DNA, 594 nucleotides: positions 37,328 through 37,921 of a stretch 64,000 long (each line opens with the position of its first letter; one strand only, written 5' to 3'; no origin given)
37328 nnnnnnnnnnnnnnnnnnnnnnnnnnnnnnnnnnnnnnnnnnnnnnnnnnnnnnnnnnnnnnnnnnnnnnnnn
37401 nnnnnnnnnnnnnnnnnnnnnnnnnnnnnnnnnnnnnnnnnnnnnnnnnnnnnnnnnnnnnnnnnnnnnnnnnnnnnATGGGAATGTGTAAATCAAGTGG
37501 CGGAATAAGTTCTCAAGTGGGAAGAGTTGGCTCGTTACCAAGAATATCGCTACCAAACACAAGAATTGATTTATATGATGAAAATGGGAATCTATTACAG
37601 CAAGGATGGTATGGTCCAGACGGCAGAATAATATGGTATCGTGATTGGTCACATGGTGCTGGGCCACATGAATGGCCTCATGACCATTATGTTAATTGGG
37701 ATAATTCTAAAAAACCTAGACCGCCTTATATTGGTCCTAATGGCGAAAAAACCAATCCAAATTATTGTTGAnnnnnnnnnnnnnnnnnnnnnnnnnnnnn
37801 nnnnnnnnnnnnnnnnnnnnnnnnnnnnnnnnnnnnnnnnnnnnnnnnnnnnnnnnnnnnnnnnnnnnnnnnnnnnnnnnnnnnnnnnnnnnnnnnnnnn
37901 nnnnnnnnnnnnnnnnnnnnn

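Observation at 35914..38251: Tightly coupled four-gene operon (DUF4417, HNH-like zinc-finger protein, His-rich YD-like miniprotein, CPCC zinc-ribbon protein): candidate undescribed system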

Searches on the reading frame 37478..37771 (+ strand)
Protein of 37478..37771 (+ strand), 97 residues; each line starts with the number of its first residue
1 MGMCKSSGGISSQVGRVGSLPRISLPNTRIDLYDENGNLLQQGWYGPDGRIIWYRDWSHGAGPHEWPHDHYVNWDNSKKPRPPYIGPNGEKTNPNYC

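Call 3: search_protein_families(library=pfam, proteins=[window:37478-37771:+], max_evalue=0.1)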
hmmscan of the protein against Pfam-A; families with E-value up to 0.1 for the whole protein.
window:37478-37771:+ (97 aa): 1 family
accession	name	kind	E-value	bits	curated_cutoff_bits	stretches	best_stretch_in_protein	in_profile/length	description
PF11178.13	DUF2963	-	0.078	12.8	22.6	0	31-54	12-36/52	Protein of unknown function (DUF2963)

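Call 4: search_protein_families(library=phrogs, proteins=[window:37478-37771:+], max_evalue=0.1)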
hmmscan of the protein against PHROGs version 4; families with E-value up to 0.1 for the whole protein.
window:37478-37771:+ (97 aa): 1 family
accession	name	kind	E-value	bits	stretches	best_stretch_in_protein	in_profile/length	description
phrog_18811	-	moron, auxiliary metabolic gene and host takeover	0.038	13.5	1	25-80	613-672/676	toxin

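Call 5: search_protein_families(library=padloc, proteins=[window:37478-37771:+], max_evalue=0.1)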
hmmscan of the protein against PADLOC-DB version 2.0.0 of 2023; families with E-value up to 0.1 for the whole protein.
window:37478-37771:+ (97 aa): 0 families

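Call 10: search_protein_families(library=ncbifam, proteins=[window:37478-37771:+], max_evalue=0.05)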
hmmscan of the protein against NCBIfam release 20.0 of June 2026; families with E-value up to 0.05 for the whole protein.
window:37478-37771:+ (97 aa): 0 families

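Call 14: find_homologous_proteins(query=window:37478-37771:+, max_evalue=0.001)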
Query window:37478-37771:+ (97 aa): 43 proteins with E <= 0.001 among 44 candidates.
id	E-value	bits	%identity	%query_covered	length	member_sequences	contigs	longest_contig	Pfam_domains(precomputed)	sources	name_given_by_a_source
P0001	3.7e-51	190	82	100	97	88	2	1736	-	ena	-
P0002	4.0e-46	174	77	98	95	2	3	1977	-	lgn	-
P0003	4.4e-46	174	76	99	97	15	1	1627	-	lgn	-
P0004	1.1e-45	172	76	100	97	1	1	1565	-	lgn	-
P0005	2.1e-45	172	74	100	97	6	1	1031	-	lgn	-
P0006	4.8e-44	167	75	100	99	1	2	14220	-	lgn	-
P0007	1.3e-42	163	74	100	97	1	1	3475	-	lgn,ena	-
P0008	4.3e-41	158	73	100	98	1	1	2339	-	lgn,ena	-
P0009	7.8e-40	154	67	100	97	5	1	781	-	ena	-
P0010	7.0e-39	151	70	100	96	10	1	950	-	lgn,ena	-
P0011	3.0e-38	149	65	100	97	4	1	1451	-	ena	-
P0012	3.1e-38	148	69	100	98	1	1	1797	-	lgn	-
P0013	1.2e-36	143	66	98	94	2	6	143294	-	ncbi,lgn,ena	-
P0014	2.6e-36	142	65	100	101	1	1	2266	-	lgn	-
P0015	2.5e-33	133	65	99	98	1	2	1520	-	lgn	-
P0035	2.7e-22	97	54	100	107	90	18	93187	-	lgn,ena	-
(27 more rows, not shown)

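Call 18: find_encoding_contigs(protein=P0035, flank=6000, max_places=5)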
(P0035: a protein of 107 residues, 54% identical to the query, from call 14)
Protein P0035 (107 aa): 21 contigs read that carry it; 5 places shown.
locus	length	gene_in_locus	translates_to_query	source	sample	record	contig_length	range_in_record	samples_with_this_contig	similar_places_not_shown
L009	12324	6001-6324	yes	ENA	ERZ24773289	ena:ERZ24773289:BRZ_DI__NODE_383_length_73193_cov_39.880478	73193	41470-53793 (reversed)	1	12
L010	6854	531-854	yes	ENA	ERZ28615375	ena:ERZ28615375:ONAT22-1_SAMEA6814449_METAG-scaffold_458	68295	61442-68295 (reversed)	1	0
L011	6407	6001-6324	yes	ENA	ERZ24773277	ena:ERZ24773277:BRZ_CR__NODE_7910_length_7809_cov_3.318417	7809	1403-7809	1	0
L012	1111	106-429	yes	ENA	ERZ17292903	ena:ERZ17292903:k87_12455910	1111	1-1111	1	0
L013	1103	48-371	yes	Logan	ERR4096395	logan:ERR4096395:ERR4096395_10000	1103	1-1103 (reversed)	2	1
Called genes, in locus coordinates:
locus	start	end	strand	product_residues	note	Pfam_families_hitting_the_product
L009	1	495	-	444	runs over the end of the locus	PF01171:ATP_bind_3, PF11734:TilS_C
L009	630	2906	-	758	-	PF19732:SpoIIE_N, PF07228:SpoIIE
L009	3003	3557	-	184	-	PF00625:Guanylate_kin, PF01712:dNK (faint), PF13238:AAA_18, PF13671:AAA_33 (weak)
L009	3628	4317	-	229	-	PF01520:Amidase_3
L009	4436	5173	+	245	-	PF14386:DUF4417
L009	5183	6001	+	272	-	-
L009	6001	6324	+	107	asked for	-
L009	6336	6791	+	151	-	PF14206:Cys_rich_CPCC (weak)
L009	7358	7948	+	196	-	-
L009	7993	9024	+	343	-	PF06103:DUF948 (faint), PF07889:DUF1664 (faint), PF08702:Fib_alpha (faint), PF10392:COG5_N (faint), PF24161:CCDC39, PF08614:ATG16 (faint), PF19220:Rod_CreS (faint)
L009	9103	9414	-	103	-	-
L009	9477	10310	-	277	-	PF04055:Radical_SAM (weak), PF13353:Fer4_12 (faint)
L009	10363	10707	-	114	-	-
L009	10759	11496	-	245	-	PF00072:Response_reg, PF08769:Spo0A_C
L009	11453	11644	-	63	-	-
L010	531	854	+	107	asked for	-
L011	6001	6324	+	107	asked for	-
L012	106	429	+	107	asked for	-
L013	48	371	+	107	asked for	-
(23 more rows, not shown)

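Call 19: find_encoding_contigs(protein=P0013, flank=6000, max_places=4)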
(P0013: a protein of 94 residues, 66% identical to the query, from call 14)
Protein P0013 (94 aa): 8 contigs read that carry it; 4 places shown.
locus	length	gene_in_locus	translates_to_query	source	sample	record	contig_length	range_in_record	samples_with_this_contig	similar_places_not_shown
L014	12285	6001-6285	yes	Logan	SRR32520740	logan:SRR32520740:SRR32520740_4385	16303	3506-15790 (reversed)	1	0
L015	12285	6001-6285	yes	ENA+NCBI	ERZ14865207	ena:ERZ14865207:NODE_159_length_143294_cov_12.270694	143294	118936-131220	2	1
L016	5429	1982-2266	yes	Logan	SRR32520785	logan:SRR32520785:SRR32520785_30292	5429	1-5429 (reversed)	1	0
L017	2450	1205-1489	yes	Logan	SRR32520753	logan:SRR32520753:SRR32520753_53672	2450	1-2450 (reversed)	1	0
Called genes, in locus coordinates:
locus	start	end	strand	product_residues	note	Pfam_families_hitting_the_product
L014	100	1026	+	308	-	PF01381:HTH_3, PF07022:Phage_CI_repr (weak), PF12844:HTH_19, PF13443:HTH_26, PF13560:HTH_31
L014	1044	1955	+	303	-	-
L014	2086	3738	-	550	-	PF00749:tRNA-synt_1c, PF19269:Anticodon_2 (weak)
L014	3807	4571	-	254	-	-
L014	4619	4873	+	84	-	PF13443:HTH_26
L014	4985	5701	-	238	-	PF01520:Amidase_3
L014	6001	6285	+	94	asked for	-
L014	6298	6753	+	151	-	PF14206:Cys_rich_CPCC (weak)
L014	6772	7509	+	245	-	PF14386:DUF4417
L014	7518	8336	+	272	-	-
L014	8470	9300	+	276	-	-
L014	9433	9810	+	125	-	-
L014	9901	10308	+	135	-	PF00636:Ribonuclease_3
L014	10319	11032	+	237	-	PF08032:SpoU_sub_bind, PF00588:SpoU_methylase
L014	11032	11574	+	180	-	PF04542:Sigma70_r2, PF08281:Sigma70_r4_2, PF00196:GerE (weak)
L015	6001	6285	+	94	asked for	-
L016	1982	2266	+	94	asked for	-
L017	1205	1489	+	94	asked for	-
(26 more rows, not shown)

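Call 44: search_solved_structures(query=A3, max_evalue=10, show_alignments=2)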
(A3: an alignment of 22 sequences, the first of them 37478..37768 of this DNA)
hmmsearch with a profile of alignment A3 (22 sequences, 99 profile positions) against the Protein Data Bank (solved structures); distinct sequences matched with E-value up to 10: 0.

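Call 60: predict_structure(alignment_id=A3)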
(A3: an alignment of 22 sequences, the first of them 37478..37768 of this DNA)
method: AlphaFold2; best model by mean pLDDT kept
length: 97 residues; sequences in the alignment: 22
mean_pLDDT: 74.0   pTM: 0.64
mean pLDDT of the five models: 74.0, 72.8, 72.3, 71.7, 67.5
residues with pLDDT >= 90: 16; 70-90: 43; 50-70: 30; < 50: 8
segments of 3 or more residues with pLDDT < 50: 1-3, 93-97
pLDDT, mean of each block of 10 residues (from residue 1): 61 90 86 91 85 80 67 65 60 46
secondary structure, 60 per line:
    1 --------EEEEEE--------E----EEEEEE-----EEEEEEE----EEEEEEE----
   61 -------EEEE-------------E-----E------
elements in order: E9-14 E28-33 E39-45 E50-56 E68-71

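Call 64: fold_search(model_id=the predicted structure, library=pdb)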
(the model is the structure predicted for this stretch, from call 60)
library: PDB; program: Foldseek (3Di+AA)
matches with E <= 10: 406; with E <= 0.001: 0
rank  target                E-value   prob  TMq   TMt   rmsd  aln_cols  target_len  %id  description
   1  1ifs                  3.1e-01  0.35  0.26  0.10  11.0        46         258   13  RICIN A-CHAIN (RECOMBINANT) COMPLEX WITH ADENOSINE (ADENOSINE BECOMES ADENINE IN THE COMPLEX) (released 1998-01-14)
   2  2as0_A                4.3e-01  0.21  0.20  0.06   4.3        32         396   25  Crystal Structure of PH1915 (APC 5817): A Hypothetical RNA Methyltransferase (released 2005-09-20)
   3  5j56_A                4.9e-01  0.23  0.26  0.11  11.2        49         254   14  RTA-V1C7 (released 2016-12-07)
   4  3ktz_A                4.9e-01  0.21  0.26  0.11  10.5        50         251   16  Structure of GAP31 (released 2010-01-26)
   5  7qnt_AAA              5.2e-01  0.66  0.28  0.06   2.9        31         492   19  TarM(Se) native (released 2023-05-10)
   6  4jkx_A                5.2e-01  0.21  0.25  0.10  10.9        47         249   13  Crystal structure Mistletoe Lectin I from Viscum album in complex with kinetin at 2.35 A resolution. (released 2014-05-21)
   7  2rg9_A                5.9e-01  0.20  0.25  0.10  10.6        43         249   14  Crystal structure of viscum album mistletoe lectin I in native state at 1.95 A resolution, comparison of structure act (released 2008-10-07)
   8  3ib5                  5.9e-01  0.09  0.22  0.07  13.0        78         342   13  Crystal structure of Sex pheromone precursor (YP_536235.1) from LACTOBACILLUS SALIVARIUS SUBSP. SALIVARIUS UCC118 at 1.3 (released 2009-08-04)
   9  1m2t_A                6.3e-01  0.20  0.25  0.10  10.6        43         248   12  Mistletoe Lectin I from Viscum album in Complex with Adenine Monophosphate. Crystal Structure at 1.9 A Resolution (released 2003-06-24)
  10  5gu4_A                6.3e-01  0.20  0.26  0.10  11.3        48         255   14  rRNA N-glycosylase RTA (released 2016-11-02)
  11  4eb2_A                6.7e-01  0.20  0.25  0.10  10.9        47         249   13  Crystal structure Mistletoe Lectin I from Viscum album in complex with n-acetyl-d-glucosamine at 1.94 A resolution. (released 2013-03-27)
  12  1onk_A                6.7e-01  0.18  0.25  0.10  10.6        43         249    9  Mistletoe lectin I from viscum album (released 2004-02-28)
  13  7kdu_A                6.7e-01  0.18  0.25  0.10  11.2        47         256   15  Ricin bound to VHH antibody V5E4 (released 2021-08-04)
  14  8tad                  7.2e-01  0.18  0.25  0.10  11.2        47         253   15  RTA in complex with inhibitor RUNT-206 (released 2024-05-01)
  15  5u4l_A                7.6e-01  0.20  0.26  0.10  11.0        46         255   13  RTA-V1C7_G29R-high-salt (released 2017-12-13)
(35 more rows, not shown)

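Call 66: search_protein_representatives(alignment_id=A3)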
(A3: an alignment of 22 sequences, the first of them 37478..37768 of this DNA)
Query: 22 sequences, 99 profile positions. Proteins with E-value up to 0.001 (for the whole library): 647; up to 1e-10: 119; up to 1e-30: 4. The best 150 are listed.
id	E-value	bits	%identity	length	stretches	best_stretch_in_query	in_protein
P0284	5.3e-41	155.3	-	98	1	1-99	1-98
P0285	1.5e-37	144.3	-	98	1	1-99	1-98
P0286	2.4e-35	137.2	-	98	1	1-99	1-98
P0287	3.2e-32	127.1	-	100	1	1-99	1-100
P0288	1.4e-29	118.7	-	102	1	3-99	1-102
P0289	2.7e-29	117.7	-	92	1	1-68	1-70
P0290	2.0e-28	115.0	-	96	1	4-85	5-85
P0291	1.4e-27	112.3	-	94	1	1-86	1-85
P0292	1.1e-26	109.4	-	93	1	1-90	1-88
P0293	5.0e-26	107.3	-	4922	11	14-53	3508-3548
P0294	3.5e-25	104.6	-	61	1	3-62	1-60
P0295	1.0e-23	99.8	-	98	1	2-80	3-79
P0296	2.0e-23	98.9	-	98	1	1-86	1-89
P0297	3.4e-22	95.0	-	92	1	1-78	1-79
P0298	1.2e-21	93.2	-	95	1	2-80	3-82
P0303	7.2e-20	87.5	-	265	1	6-83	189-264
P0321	5.8e-16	75.0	-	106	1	2-85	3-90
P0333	4.0e-14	69.1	-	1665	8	13-76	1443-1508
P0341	1.4e-13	67.4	-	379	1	13-80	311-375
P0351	1.1e-12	64.4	-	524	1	19-83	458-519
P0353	1.4e-12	64.2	-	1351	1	16-86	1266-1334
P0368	9.4e-12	61.5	-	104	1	2-99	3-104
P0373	1.5e-11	60.8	-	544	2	20-85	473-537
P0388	4.4e-11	59.3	-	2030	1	19-92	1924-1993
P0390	5.6e-11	59.0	-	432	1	19-85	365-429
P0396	6.3e-11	58.8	-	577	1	6-75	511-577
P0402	9.5e-11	58.3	-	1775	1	19-82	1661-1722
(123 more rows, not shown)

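Call 67: search_protein_families(library=pfam, proteins=[P0353, P0388, P0402, P0333, P0351, P0396, P0341, P0390, P0303, P0373], max_evalue=0.001)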
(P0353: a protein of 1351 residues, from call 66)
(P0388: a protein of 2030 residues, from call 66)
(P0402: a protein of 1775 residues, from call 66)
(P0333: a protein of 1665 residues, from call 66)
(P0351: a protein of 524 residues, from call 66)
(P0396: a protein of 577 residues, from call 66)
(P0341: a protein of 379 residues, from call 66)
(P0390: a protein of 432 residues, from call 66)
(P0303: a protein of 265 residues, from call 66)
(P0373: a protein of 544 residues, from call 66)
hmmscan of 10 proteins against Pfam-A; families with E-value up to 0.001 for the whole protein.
P0353 (1351 aa): 1 family
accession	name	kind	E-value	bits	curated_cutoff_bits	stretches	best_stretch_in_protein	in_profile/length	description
PF05593.20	RHS_repeat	-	5e-21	75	22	2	600-630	1-31/38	RHS Repeat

P0388 (2030 aa): 3 families
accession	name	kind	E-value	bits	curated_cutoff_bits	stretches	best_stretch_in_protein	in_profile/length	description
PF05593.20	RHS_repeat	-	8.4e-26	90.2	22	2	1398-1431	4-37/38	RHS Repeat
PF02018.23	CBM_4_9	-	3.1e-09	37.8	25.9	1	882-1013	1-131/136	Carbohydrate binding domain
PF15654.11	Tox-WTIP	-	6.3e-07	29.9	25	1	1976-2029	16-78/79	Toxin with a conserved tryptophan and TIP tripeptide motif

P0402 (1775 aa): 3 families
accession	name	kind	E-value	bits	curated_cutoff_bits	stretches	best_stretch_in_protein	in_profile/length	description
PF05593.20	RHS_repeat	-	1.3e-57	191.6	22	8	1239-1271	1-34/38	RHS Repeat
PF15654.11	Tox-WTIP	-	1.6e-14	54.3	25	1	1729-1775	33-79/79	Toxin with a conserved tryptophan and TIP tripeptide motif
PF07833.16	Cu_amine_oxidN1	-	1.1e-05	25.7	24.2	1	1582-1625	16-56/108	Copper amine oxidase N-terminal domain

P0333 (1665 aa): 5 families
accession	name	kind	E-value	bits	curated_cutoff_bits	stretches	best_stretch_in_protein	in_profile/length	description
PF16640.11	Big_3_5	-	1e-21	77.7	35.5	0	700-792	9-87/88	Bacterial Ig-like domain (group 3)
PF00775.27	Dioxygenase_C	-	4.1e-15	56.1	27.3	0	948-980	18-51/182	Dioxygenase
PF13620.12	CarboxypepD_reg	-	3.8e-12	46.8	32.3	0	318-365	1-43/82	Carboxypeptidase regulatory-like domain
PF05709.17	Sipho_tail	-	2.6e-07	31.3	24.2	0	516-537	65-86/118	Phage tail protein RIFT-related domain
PF00127.26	Copper-bind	-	0.00017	22.4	21.2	1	106-189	6-98/99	Copper binding proteins, plastocyanin/azurin family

P0351 (524 aa): 0 families

P0396 (577 aa): 1 family
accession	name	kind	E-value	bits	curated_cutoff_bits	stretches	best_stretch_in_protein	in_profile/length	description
PF05593.20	RHS_repeat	-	3e-21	75.7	22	2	16-52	1-37/38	RHS Repeat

P0341 (379 aa): 0 families

P0390 (432 aa): 2 families
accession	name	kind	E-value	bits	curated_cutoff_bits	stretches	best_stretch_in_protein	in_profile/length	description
PF04740.18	LXG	-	9.9e-09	35.8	26.5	1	7-177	5-191/202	LXG domain of WXG superfamily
PF08885.17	GSCFA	-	0.00016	21.9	25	0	36-259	10-128/237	GSCFA family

P0303 (265 aa): 0 families

P0373 (544 aa): 1 family
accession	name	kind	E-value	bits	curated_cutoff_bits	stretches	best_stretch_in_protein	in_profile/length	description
PF05593.20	RHS_repeat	-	3e-20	72.5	22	2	35-71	1-38/38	RHS Repeat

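Call 70: find_encoding_contigs(protein=P0390, flank=4000, max_places=4)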
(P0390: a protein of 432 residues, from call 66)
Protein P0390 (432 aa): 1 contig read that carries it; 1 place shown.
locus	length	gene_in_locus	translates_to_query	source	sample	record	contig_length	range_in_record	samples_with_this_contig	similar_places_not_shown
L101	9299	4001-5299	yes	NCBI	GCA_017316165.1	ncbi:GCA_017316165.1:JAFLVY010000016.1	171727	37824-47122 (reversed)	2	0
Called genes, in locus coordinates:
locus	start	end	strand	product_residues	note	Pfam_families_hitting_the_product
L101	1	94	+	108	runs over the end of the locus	-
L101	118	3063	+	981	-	PF01476:LysM (weak), PF06458:MucBP, PF07554:FIVAR, PF06458:MucBP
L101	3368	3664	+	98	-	-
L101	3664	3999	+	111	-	PF13125:DUF3958 (weak)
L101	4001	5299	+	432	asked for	PF04740:LXG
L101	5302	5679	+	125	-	-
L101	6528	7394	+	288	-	PF16127:DUF4839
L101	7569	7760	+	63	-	-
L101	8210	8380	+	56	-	-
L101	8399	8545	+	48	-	-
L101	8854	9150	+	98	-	PF13545:HTH_Crp_2 (weak), PF08279:HTH_11 (weak), PF13412:HTH_24 (weak)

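Call 71: find_encoding_contigs(protein=P0353, flank=4000, max_places=3)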
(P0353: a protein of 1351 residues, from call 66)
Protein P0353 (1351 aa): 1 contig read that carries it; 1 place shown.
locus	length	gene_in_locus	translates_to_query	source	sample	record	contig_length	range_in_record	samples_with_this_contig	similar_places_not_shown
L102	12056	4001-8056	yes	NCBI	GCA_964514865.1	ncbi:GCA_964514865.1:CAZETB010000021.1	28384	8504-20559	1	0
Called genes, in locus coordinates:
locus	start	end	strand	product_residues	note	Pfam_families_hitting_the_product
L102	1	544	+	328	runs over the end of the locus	PF01264:Chorismate_synt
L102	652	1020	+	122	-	-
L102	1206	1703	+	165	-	-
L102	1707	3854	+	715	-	-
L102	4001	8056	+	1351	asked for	PF05593:RHS_repeat (weak), PF25023:TEN_YD-shell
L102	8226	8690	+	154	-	PF10903:DUF2691 (weak)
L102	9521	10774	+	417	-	PF13173:AAA_14, PF13635:DUF4143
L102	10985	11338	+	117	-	PF01022:HTH_5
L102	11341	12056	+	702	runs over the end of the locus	PF00403:HMA (weak), PF00122:E1-E2_ATPase, PF00702:Hydrolase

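Call 83: search_protein_families(library=pfam, alignment_id=A7, max_evalue=1)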
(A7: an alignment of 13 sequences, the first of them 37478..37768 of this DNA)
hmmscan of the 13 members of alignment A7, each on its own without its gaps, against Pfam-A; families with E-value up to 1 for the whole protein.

A. member 1, window:37478-37768:+ (97 aa): 1 family
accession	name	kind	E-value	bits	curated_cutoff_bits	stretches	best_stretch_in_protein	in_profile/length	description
PF11178.13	DUF2963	-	0.078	12.8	22.6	1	31-54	12-36/52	Protein of unknown function (DUF2963)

B. families by the number of members that match (of 13 scanned): 8 families
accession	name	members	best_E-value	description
PF15529.11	Ntox24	4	0.016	Bacterial toxin 24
PF11178.13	DUF2963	3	0.042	Protein of unknown function (DUF2963)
PF07661.19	MORN_2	2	0.012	MORN repeat variant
PF17936.7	Big_6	2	0.028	Bacterial Ig domain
PF10584.14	Proteasome_A_N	1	0.031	Proteasome subunit A N-terminal signature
PF22145.1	GtfA_EBD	1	0.05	GtfA extended beta-sheet domain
PF13860.13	FlgD_ig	1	0.18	FlgD Ig-like domain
PF19079.5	CFSR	1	0.31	Collagen-flanked surface repeat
